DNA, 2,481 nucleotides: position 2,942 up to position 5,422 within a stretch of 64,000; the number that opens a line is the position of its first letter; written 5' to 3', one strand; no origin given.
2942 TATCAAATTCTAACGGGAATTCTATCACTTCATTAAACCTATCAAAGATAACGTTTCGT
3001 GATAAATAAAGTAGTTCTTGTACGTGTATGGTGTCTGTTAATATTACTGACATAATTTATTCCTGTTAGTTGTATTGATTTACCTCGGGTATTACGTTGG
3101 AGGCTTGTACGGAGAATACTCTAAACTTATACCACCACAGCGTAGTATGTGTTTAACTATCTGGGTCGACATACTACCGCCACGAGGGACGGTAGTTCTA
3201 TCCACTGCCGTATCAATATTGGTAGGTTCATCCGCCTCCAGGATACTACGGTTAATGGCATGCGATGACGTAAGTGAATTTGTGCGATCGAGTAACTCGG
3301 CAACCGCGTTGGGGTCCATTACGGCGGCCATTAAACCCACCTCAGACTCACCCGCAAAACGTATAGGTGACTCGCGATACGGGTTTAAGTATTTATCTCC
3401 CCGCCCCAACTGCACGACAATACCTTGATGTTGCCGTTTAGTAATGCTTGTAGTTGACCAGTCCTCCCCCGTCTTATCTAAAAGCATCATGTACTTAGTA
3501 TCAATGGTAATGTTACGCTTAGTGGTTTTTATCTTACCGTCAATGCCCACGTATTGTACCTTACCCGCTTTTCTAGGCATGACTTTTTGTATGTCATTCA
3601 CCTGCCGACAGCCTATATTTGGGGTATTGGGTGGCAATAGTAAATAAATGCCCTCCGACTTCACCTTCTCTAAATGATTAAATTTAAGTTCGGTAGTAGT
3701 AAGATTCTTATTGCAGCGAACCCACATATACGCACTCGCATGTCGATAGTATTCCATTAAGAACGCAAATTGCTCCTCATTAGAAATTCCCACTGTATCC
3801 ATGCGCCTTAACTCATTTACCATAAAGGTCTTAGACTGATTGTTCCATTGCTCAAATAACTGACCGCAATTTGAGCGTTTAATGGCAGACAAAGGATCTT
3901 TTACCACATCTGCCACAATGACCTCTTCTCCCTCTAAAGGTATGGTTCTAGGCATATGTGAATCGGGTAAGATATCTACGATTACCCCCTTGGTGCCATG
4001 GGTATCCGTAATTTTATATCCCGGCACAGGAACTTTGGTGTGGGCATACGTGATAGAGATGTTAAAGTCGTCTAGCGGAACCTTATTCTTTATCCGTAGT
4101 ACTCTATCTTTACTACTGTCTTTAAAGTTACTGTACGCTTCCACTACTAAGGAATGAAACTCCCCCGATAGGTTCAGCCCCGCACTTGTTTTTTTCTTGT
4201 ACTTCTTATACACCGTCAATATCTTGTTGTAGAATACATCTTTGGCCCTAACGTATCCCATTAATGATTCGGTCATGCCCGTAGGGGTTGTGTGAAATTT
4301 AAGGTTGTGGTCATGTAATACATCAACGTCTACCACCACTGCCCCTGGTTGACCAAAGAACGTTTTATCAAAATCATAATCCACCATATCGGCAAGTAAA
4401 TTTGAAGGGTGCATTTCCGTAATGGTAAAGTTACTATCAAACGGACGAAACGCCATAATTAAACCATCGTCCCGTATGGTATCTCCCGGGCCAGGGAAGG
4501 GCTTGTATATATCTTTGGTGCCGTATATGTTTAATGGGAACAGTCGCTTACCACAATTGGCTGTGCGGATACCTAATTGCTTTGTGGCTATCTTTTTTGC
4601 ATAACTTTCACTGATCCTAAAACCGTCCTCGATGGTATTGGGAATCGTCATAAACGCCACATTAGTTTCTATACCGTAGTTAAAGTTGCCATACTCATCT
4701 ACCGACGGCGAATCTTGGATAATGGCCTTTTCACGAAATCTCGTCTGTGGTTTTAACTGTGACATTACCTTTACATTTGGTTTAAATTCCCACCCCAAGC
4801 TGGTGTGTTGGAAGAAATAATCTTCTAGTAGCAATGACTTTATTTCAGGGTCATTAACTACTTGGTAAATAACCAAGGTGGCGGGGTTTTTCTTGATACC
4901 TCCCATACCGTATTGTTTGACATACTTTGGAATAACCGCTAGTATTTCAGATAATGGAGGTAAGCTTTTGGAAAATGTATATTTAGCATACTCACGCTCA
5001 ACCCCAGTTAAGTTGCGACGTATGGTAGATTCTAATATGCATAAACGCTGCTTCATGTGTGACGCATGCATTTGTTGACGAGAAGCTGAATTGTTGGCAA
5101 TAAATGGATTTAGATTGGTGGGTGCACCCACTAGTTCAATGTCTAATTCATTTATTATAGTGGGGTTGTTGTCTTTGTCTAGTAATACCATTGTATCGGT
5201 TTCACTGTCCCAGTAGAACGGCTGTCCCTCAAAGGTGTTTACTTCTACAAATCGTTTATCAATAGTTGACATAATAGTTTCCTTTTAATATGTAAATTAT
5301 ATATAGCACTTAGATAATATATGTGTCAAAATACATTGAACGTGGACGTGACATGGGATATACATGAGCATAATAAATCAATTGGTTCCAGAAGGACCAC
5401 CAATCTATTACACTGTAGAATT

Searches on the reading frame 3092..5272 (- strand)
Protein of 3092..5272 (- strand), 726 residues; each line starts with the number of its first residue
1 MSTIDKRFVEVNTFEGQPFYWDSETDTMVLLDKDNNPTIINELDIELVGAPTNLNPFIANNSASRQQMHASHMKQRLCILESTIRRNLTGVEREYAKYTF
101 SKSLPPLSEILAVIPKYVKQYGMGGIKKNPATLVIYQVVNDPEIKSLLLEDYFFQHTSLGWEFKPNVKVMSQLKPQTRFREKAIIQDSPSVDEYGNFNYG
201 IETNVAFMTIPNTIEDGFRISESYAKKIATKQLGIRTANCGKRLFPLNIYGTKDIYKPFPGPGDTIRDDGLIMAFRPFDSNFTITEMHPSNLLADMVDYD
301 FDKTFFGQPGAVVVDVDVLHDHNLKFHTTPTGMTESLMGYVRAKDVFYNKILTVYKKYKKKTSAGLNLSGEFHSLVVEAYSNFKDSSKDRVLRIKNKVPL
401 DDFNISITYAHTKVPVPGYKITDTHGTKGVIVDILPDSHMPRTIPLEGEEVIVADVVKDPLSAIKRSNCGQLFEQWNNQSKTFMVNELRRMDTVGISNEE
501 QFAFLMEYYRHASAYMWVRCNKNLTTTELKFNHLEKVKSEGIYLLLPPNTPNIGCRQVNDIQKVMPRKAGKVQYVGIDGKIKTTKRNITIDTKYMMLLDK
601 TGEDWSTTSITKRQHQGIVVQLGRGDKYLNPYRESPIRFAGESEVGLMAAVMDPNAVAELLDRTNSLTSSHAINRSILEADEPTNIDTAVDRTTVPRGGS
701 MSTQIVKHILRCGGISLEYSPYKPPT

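Call 114: search_protein_families(library=phrogs, proteins=[window:3092-5272:-], max_evalue=0.001)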
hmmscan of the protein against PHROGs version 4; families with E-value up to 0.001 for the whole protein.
window:3092-5272:- (726 aa): 3 families
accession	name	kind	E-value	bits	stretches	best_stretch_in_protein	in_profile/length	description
phrog_3295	-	DNA, RNA and nucleotide metabolism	5.8e-187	624.2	1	38-723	5-694/698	RNA polymerase beta subunit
phrog_18919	-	DNA, RNA and nucleotide metabolism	2.2e-65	222.3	1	42-426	8-392/394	RNA polymerase beta subunit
phrog_23982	-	DNA, RNA and nucleotide metabolism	2e-32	113.9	1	563-721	141-298/300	RNA polymerase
